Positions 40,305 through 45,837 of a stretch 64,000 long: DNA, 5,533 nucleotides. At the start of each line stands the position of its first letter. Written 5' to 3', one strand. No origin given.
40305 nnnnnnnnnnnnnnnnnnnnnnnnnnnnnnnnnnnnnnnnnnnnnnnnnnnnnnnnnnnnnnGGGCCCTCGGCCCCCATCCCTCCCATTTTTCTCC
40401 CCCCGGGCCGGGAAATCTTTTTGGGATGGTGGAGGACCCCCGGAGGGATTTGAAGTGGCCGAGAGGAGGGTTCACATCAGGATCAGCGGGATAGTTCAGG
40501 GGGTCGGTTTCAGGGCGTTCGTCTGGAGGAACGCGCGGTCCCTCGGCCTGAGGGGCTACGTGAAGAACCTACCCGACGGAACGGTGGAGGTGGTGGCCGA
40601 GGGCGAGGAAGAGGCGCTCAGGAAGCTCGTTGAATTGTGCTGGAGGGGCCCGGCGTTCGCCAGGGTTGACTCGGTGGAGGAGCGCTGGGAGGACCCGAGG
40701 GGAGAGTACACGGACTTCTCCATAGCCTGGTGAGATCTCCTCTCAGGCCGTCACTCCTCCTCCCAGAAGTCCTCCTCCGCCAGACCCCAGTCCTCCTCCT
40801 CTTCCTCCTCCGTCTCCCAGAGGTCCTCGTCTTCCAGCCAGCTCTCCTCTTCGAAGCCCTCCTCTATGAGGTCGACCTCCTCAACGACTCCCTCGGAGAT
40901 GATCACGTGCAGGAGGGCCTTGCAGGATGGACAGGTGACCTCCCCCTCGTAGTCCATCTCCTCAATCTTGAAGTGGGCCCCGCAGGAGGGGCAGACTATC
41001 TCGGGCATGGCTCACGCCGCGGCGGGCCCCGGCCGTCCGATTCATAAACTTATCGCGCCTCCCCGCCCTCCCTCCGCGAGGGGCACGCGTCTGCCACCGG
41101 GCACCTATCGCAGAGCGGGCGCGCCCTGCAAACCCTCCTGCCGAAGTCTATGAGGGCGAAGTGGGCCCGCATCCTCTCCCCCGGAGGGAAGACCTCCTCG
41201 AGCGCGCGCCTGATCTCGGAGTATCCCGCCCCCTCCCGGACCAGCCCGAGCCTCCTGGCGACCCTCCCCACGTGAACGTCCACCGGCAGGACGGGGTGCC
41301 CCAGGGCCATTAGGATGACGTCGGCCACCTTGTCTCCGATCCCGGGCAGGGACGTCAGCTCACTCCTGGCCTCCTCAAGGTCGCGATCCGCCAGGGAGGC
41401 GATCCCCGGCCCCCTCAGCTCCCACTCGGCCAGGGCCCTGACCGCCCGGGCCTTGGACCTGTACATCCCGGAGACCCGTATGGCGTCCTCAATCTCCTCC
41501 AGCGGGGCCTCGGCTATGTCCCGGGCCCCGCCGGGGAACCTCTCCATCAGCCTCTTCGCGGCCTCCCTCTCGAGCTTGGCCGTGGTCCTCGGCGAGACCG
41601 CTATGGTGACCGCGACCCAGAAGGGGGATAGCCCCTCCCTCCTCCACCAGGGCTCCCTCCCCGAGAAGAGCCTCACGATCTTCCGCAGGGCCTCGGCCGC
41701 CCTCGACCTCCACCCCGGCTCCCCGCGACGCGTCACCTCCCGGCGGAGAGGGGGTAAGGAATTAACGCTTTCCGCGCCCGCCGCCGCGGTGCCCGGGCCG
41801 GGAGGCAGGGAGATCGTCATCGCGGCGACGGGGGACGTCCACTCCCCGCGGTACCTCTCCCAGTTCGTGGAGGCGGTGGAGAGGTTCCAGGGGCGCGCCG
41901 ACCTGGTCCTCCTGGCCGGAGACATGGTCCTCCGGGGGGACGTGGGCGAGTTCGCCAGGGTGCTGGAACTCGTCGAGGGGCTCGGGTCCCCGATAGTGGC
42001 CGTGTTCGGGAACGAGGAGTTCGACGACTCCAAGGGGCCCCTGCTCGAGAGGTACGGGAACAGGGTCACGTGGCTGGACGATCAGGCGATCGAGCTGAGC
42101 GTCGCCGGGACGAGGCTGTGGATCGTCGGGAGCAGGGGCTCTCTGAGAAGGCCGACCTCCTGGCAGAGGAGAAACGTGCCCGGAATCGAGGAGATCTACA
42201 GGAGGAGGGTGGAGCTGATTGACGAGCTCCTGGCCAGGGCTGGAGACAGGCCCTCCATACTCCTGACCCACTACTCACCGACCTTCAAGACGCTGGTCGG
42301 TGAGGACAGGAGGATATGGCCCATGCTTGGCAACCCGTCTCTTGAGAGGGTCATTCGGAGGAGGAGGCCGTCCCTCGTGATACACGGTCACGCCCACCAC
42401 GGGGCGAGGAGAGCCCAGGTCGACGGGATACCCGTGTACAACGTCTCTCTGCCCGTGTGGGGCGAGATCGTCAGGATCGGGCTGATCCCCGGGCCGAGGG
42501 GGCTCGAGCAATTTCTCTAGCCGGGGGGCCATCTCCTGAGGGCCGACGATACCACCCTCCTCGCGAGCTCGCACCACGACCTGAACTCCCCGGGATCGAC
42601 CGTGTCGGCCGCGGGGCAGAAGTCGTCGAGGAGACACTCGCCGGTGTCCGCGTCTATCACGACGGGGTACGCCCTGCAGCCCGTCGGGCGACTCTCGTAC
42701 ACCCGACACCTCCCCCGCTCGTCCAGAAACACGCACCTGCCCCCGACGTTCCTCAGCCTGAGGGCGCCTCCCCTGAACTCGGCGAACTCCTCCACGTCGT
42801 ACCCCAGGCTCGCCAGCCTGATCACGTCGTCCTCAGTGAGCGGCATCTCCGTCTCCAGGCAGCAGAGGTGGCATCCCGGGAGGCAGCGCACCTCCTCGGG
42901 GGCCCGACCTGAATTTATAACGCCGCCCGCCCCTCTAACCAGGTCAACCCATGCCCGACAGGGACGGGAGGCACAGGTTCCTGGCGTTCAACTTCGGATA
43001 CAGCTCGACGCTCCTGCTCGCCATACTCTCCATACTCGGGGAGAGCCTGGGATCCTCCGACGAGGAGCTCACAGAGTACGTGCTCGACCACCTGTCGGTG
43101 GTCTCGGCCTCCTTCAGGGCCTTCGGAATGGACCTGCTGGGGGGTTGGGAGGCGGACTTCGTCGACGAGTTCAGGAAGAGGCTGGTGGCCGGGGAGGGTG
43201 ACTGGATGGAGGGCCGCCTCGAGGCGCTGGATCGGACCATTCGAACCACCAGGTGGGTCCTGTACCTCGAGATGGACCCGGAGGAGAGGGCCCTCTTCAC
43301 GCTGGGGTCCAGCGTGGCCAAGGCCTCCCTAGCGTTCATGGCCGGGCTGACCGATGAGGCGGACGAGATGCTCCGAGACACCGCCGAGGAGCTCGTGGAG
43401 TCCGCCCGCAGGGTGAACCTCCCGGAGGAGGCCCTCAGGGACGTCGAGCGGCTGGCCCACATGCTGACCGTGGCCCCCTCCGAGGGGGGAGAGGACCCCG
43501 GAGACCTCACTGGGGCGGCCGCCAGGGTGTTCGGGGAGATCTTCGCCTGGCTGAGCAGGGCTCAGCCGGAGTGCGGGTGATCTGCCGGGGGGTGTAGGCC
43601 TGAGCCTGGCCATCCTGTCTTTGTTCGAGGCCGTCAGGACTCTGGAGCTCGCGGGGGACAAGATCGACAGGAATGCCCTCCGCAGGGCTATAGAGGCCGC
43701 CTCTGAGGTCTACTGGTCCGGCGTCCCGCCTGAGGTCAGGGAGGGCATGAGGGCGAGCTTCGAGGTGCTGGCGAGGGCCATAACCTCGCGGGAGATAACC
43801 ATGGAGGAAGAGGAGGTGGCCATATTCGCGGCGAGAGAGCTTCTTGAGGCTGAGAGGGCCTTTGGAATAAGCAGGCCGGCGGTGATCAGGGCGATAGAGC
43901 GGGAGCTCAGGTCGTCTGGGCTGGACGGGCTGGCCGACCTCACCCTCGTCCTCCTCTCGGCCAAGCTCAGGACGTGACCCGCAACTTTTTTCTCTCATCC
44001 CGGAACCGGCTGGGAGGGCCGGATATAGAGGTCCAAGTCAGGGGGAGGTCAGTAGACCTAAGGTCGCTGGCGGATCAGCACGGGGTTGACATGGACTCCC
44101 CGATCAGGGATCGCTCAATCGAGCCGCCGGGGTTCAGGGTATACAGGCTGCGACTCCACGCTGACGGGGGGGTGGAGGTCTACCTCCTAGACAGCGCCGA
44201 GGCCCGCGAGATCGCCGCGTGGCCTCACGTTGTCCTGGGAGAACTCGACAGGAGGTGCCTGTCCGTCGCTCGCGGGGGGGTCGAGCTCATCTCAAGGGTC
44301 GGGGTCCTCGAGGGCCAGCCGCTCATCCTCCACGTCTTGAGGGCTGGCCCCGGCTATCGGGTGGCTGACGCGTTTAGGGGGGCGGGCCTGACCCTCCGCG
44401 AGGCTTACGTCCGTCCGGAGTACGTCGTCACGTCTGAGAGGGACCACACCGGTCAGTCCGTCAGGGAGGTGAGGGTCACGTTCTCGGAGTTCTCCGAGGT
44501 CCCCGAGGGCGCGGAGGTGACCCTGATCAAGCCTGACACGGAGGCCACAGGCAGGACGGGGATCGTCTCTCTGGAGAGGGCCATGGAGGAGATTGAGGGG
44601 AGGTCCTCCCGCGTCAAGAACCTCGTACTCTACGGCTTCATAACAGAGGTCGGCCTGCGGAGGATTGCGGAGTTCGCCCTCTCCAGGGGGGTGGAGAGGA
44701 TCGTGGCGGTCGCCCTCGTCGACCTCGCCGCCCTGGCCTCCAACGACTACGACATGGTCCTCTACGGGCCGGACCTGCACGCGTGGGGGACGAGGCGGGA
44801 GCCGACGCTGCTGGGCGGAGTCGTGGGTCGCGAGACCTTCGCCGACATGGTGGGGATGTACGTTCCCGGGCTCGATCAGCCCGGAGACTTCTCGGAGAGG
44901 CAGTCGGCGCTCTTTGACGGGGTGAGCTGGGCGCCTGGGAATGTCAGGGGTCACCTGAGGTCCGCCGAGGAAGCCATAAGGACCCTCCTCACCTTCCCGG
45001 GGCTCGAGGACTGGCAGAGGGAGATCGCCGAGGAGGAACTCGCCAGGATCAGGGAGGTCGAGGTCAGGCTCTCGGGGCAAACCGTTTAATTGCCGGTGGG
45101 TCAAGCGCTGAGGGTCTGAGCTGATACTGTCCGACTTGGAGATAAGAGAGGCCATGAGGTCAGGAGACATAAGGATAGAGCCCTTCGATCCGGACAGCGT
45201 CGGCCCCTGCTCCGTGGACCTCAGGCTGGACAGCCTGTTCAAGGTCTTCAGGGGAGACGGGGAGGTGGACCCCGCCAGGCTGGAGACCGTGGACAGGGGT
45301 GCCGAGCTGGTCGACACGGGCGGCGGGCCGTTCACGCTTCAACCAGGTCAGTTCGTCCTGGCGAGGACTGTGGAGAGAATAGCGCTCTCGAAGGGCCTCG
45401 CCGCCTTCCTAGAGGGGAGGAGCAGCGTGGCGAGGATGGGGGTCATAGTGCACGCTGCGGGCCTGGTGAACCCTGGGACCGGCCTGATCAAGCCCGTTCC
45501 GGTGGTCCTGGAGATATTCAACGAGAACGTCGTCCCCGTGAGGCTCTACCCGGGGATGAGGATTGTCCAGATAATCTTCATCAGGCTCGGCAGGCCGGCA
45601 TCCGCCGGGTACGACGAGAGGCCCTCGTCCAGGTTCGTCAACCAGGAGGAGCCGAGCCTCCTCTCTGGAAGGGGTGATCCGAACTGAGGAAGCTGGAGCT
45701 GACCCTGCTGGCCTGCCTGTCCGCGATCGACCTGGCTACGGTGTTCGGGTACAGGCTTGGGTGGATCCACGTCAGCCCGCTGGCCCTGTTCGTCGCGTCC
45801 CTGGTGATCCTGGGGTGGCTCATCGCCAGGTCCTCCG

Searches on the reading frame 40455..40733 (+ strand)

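Call 50: search_protein_families(library=pfam, proteins=[window:40455-40733:+], max_evalue=0.00001)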
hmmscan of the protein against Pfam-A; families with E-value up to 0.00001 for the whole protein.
window:40455-40733:+ (92 aa): 1 family
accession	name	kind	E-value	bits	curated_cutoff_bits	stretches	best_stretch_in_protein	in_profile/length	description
PF00708.24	Acylphosphatase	-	4.9e-30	104.1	22.5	1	6-90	1-85/85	Acylphosphatase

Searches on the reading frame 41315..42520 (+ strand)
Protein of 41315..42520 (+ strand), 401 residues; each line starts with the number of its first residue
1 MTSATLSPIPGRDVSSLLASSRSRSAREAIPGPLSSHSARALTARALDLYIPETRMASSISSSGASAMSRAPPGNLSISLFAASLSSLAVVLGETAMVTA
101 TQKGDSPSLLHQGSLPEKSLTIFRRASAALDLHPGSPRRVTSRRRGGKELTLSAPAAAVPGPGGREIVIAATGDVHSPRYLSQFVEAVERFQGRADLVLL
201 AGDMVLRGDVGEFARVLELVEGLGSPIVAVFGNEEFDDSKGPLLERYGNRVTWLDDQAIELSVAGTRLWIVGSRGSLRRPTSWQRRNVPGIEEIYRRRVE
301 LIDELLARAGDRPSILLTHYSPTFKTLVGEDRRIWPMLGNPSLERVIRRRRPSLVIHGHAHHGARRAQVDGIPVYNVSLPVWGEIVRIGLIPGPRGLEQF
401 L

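Call 50: search_protein_families(library=pfam, proteins=[window:41315-42520:+], max_evalue=0.00001)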
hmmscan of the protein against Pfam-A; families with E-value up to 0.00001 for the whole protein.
window:41315-42520:+ (401 aa): 2 families
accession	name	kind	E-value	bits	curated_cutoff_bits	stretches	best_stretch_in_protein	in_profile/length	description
PF00149.33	Metallophos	-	1.2e-16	62.2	21.5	1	168-362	2-190/191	Calcineurin-like phosphoesterase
PF12850.12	Metallophos_2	-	3.7e-07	30.7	27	1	169-364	3-120/154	Calcineurin-like phosphoesterase superfamily domain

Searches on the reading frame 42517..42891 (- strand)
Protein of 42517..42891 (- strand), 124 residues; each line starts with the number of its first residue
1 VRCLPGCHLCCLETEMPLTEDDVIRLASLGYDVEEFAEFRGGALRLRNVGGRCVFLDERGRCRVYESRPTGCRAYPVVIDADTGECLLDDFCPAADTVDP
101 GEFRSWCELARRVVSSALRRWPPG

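Call 50: search_protein_families(library=pfam, proteins=[window:42517-42891:-], max_evalue=0.00001)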
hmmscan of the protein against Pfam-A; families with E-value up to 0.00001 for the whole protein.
window:42517-42891:- (124 aa): 1 family
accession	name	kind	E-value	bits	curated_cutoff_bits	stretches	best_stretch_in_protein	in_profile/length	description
PF03692.20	CxxCxxCC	-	1.3e-14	55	23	1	3-81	2-73/85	Putative zinc- or iron-chelating domain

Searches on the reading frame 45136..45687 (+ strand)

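Call 50: search_protein_families(library=pfam, proteins=[window:45136-45687:+], max_evalue=0.00001)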
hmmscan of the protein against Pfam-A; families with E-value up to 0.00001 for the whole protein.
window:45136-45687:+ (183 aa): 2 families
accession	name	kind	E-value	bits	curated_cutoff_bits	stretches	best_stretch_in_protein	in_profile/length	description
PF22769.1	DCD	-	4e-39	134.6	27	1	2-150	6-152/153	dCTP deaminase-like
PF00692.24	dUTPase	-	5.5e-07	29.9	22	1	66-161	24-114/129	dUTPase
